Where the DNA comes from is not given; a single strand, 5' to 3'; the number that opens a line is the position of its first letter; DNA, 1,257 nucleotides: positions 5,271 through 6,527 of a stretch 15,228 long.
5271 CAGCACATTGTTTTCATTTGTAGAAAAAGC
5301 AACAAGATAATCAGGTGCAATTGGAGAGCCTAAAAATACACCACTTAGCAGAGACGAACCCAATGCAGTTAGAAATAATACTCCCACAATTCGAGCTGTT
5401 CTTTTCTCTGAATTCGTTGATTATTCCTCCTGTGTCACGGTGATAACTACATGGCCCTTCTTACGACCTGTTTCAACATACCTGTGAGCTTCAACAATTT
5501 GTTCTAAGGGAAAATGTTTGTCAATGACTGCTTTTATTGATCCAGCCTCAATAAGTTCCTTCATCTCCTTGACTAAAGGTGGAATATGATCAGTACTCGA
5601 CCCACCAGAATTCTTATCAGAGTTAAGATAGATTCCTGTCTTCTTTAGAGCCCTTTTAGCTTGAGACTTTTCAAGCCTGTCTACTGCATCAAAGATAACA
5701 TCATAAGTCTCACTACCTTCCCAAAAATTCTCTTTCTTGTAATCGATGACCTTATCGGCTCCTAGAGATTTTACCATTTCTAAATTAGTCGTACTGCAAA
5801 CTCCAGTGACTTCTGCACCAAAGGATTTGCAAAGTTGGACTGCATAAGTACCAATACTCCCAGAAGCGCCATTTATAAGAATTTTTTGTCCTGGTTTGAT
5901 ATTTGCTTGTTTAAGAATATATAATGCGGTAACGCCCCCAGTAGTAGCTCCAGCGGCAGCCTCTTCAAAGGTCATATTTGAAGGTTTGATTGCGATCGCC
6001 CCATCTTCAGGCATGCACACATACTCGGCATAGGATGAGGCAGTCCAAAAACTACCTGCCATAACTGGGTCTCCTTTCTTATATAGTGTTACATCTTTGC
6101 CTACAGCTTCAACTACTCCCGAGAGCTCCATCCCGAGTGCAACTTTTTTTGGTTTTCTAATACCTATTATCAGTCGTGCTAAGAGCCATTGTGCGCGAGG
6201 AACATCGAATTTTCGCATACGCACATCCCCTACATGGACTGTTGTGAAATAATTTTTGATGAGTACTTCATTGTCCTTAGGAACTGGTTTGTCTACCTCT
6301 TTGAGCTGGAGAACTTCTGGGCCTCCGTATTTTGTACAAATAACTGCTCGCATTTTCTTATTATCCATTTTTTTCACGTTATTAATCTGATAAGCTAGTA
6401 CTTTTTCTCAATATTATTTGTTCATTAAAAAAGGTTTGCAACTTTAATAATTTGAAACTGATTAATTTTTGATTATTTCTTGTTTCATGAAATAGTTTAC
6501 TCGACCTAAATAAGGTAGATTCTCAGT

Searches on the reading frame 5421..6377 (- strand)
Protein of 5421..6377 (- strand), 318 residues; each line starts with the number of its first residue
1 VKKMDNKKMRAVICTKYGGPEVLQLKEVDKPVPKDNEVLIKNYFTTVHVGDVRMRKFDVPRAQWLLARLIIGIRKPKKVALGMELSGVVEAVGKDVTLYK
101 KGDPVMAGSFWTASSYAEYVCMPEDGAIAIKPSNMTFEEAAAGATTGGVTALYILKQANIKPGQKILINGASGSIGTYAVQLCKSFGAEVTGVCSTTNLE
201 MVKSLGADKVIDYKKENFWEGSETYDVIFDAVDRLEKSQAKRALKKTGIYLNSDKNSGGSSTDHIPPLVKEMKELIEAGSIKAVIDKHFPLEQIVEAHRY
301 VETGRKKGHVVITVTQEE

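Call 5: search_protein_families(library=pfam, proteins=[window:5421-6377:-], max_evalue=0.01)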
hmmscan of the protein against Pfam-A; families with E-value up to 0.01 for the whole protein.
window:5421-6377:- (318 aa): 3 families
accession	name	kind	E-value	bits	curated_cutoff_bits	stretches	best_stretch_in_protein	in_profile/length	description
PF13602.12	ADH_zinc_N_2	-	9.1e-21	75.6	27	1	205-312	1-134/134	Zinc-binding dehydrogenase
PF00107.32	ADH_zinc_N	-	1.4e-10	41.7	31.8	1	175-245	2-80/129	Zinc-binding dehydrogenase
PF08240.17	ADH_N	-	1.8e-10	41.4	23.5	1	35-130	2-102/104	Alcohol dehydrogenase GroES-like domain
